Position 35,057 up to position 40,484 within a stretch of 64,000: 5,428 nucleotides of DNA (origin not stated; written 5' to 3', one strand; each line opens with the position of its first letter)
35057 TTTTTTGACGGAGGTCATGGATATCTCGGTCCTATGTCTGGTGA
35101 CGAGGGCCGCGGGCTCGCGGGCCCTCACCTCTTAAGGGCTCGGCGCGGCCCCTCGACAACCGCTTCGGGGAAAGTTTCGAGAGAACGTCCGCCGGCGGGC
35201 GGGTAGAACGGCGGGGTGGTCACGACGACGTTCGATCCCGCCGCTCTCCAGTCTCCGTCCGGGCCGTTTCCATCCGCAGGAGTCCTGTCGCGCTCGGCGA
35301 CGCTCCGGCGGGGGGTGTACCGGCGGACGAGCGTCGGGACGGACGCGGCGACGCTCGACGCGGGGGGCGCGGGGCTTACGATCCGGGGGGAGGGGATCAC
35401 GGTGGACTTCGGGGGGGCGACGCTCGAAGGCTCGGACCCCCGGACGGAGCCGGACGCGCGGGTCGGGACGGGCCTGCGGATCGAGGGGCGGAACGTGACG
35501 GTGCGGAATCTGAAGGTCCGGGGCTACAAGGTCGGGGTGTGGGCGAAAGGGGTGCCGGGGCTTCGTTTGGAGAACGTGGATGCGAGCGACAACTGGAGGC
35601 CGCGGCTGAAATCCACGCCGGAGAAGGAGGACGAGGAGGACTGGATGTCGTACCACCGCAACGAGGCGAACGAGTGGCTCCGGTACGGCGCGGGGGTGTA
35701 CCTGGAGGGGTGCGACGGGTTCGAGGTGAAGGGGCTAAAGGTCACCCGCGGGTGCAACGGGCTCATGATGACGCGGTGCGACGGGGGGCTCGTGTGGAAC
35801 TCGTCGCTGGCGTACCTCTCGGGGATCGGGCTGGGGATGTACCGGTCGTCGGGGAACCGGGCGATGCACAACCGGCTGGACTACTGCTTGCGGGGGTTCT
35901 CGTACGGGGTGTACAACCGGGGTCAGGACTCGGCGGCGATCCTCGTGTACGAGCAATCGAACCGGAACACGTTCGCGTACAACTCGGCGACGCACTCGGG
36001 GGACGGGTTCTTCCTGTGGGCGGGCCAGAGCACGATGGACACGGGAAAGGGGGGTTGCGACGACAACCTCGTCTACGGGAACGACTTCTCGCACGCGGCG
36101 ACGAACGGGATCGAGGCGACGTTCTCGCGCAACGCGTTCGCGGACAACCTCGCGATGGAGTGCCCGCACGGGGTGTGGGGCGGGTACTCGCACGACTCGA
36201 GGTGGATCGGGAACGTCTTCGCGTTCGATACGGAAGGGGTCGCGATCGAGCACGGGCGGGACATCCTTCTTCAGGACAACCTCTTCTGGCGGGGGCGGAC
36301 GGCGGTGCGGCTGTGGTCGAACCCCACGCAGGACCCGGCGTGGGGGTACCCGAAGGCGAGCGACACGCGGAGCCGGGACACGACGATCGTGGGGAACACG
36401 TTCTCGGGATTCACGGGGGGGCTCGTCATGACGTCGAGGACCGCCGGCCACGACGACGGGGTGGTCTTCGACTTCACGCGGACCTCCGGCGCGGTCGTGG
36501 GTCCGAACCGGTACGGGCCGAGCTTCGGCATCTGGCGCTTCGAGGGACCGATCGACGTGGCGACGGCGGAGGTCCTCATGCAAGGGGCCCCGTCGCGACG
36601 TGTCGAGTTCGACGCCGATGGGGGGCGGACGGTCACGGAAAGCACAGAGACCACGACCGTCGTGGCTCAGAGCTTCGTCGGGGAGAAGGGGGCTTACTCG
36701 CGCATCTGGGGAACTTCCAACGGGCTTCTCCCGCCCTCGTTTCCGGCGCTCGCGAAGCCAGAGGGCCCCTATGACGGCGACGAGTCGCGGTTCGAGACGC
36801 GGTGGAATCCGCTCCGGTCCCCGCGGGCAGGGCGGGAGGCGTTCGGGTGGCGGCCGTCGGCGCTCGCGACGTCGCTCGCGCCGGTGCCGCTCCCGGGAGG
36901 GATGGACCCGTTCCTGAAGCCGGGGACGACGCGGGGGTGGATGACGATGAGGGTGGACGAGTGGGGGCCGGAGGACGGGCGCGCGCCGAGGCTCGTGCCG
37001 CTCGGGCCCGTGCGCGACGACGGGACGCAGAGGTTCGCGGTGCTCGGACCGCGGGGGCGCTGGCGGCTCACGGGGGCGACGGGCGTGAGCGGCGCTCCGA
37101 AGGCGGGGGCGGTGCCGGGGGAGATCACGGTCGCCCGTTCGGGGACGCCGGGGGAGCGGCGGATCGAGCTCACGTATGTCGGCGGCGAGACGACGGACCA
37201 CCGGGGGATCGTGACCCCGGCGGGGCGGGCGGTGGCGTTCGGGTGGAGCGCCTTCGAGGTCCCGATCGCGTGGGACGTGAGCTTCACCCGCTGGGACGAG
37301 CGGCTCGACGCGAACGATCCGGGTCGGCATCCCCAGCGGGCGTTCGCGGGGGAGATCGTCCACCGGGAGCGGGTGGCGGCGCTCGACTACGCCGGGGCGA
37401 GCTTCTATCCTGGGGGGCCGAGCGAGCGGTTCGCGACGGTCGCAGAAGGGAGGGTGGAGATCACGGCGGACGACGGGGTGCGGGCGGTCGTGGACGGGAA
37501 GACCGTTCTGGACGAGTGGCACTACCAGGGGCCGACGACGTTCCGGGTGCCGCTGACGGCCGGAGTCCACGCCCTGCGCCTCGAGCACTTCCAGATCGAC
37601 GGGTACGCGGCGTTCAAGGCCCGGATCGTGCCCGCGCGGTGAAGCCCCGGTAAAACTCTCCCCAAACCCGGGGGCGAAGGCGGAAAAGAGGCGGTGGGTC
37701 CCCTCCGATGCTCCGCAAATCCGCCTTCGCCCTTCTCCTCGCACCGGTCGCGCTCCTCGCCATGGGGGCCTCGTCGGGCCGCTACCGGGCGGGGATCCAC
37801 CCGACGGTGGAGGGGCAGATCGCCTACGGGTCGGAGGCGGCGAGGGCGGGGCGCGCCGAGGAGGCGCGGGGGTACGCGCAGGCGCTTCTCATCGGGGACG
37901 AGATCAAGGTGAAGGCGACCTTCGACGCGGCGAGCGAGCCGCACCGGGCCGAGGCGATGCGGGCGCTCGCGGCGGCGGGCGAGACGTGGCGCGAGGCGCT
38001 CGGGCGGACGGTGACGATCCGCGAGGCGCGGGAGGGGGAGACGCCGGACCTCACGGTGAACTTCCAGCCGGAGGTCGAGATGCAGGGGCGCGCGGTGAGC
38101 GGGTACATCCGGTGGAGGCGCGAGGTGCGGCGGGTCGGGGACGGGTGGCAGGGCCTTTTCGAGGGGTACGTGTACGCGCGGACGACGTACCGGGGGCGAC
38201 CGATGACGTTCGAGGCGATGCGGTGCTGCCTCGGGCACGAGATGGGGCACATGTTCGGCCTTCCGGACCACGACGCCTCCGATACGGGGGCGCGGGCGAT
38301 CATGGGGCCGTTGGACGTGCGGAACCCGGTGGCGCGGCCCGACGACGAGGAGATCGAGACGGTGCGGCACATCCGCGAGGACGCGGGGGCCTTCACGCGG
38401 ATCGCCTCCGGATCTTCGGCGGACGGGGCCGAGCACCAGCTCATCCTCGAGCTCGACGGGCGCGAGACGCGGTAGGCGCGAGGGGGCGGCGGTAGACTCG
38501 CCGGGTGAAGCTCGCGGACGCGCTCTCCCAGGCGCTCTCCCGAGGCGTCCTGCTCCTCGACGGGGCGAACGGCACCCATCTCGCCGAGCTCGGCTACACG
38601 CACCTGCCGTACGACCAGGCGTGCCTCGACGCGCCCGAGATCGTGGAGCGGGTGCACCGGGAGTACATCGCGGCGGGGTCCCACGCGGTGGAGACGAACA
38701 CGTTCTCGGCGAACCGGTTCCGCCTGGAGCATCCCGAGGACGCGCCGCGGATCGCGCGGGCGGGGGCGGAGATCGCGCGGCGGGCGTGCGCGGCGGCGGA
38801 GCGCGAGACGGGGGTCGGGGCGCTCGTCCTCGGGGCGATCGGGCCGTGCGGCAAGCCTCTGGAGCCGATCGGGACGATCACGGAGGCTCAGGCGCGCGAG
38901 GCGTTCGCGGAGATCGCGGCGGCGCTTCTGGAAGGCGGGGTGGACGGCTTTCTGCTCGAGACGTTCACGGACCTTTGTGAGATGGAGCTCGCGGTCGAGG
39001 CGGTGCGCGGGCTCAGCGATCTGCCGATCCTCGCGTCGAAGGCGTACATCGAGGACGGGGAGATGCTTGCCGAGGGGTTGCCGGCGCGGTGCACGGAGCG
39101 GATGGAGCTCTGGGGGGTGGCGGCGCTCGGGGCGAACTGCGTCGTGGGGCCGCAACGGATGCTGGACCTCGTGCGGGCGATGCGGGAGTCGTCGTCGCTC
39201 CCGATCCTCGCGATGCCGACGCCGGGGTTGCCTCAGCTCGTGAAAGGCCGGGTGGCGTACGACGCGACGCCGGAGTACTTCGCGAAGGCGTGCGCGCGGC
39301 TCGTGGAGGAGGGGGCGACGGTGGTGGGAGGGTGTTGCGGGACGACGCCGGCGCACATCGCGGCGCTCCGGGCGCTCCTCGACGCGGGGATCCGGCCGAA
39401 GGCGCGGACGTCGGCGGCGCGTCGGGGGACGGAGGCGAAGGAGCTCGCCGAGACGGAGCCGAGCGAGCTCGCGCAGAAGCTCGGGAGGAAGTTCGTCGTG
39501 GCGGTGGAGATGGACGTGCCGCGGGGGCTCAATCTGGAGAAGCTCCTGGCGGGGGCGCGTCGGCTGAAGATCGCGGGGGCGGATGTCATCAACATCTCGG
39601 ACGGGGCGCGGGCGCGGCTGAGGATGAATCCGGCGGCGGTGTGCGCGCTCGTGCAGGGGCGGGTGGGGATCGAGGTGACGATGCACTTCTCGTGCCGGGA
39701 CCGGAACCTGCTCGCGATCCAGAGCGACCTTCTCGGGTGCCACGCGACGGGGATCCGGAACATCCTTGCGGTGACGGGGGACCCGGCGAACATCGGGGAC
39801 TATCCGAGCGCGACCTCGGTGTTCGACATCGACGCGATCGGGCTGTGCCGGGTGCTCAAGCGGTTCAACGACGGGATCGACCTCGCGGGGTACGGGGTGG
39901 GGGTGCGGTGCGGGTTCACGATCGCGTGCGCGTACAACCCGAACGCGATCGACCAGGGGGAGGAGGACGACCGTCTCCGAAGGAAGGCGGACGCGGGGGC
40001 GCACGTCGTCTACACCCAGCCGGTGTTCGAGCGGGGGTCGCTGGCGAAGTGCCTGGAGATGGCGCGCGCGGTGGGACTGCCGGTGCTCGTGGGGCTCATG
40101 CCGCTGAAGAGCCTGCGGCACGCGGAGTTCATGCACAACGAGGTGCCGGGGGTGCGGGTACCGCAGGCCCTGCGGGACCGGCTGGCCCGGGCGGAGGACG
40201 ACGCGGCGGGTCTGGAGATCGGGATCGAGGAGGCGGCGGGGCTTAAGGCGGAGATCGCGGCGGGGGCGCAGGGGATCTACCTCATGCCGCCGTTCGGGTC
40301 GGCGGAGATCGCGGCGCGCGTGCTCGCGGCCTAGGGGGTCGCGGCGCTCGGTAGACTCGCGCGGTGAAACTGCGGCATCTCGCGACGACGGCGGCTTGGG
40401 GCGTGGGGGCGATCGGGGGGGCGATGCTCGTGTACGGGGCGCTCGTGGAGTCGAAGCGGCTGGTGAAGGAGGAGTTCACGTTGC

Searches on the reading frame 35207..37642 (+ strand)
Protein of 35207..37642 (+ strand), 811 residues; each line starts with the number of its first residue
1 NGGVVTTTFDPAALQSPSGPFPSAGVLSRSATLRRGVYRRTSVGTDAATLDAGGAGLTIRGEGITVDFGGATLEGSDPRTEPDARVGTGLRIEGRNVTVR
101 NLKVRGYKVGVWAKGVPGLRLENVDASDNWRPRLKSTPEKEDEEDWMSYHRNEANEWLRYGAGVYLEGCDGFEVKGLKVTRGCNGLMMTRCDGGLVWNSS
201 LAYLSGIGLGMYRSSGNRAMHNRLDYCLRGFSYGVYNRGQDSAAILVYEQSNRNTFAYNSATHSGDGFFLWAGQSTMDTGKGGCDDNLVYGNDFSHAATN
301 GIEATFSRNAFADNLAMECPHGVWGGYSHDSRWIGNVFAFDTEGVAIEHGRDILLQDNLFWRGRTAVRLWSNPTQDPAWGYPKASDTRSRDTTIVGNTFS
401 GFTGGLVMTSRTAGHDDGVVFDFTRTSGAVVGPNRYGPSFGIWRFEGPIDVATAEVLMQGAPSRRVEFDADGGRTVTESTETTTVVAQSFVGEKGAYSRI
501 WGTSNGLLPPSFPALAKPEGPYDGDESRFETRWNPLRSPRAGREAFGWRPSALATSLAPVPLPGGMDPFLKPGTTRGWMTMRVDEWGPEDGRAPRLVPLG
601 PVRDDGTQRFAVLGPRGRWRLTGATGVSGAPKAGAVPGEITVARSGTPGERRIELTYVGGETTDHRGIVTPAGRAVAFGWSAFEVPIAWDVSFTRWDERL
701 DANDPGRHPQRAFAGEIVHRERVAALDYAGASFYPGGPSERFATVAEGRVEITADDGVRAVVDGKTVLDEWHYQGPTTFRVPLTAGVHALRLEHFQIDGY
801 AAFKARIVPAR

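Call 36: search_protein_families(library=ncbifam, proteins=[window:35207-37642:+], max_evalue=0.01)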
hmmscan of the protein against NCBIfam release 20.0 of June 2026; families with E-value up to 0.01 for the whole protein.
window:35207-37642:+ (811 aa): 2 families
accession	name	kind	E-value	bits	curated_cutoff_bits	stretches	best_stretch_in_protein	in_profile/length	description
TIGR04247.1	NosD_copper_fam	subfamily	8.7e-07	27.8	300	1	284-370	184-269/377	nitrous oxide reductase family maturation protein NosD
TIGR03804.1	para_beta_helix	repeat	0.00058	19.5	19.45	0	250-271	6-27/44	parallel beta-helix repeat protein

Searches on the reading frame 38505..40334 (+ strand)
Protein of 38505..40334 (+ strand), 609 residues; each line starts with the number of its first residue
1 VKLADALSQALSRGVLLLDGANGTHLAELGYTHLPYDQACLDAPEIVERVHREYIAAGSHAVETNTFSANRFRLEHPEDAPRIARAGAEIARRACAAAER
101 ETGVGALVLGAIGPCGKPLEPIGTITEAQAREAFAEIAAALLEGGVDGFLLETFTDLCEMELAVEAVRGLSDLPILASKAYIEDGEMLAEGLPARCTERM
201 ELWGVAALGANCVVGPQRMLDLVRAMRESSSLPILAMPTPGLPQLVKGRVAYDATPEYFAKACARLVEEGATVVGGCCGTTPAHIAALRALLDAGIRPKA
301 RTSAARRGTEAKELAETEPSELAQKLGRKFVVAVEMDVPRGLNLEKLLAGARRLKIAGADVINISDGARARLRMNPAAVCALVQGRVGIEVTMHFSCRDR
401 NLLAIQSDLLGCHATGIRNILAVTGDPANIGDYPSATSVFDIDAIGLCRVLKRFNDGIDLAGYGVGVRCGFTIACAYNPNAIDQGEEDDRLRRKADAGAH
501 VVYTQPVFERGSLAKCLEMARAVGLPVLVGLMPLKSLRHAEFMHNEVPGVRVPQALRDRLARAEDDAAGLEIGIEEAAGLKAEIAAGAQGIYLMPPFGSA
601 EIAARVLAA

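Call 36: search_protein_families(library=ncbifam, proteins=[window:38505-40334:+], max_evalue=0.01)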
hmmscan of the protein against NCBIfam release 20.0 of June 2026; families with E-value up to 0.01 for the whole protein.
window:38505-40334:+ (609 aa): 8 families
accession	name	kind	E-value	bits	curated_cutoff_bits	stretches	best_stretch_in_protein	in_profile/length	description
NF006396.0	PRK08645.1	equivalog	7.8e-189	628.7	453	1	6-608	3-600/611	bifunctional homocysteine S-methyltransferase/methylenetetrahydrofolate reductase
NF005718.0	PRK07534.1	equivalog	2.6e-52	178.1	338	1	5-299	4-301/337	betaine--homocysteine S-methyltransferase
TIGR02082.1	metH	equivalog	7.3e-47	159.7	1010.85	1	41-303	46-322/1182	methionine synthase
NF007024.0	PRK09490.1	equivalog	9.3e-36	123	1497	1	6-304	11-340/1234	methionine synthase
NF007020.0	PRK09485.1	equivalog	9.6e-26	90.5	215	1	12-292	10-303/306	homocysteine S-methyltransferase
TIGR00676.1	fadh2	equivalog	1.1e-22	80.8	293.7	1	343-594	13-259/275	methylenetetrahydrofolate reductase [NAD(P)H]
TIGR00677.1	fadh2_euk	equivalog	2.1e-21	76.5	310.05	1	346-584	17-249/281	methylenetetrahydrofolate reductase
NF006950.0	PRK09432.1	equivalog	4.6e-09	35.9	382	1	326-568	19-247/296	methylenetetrahydrofolate reductase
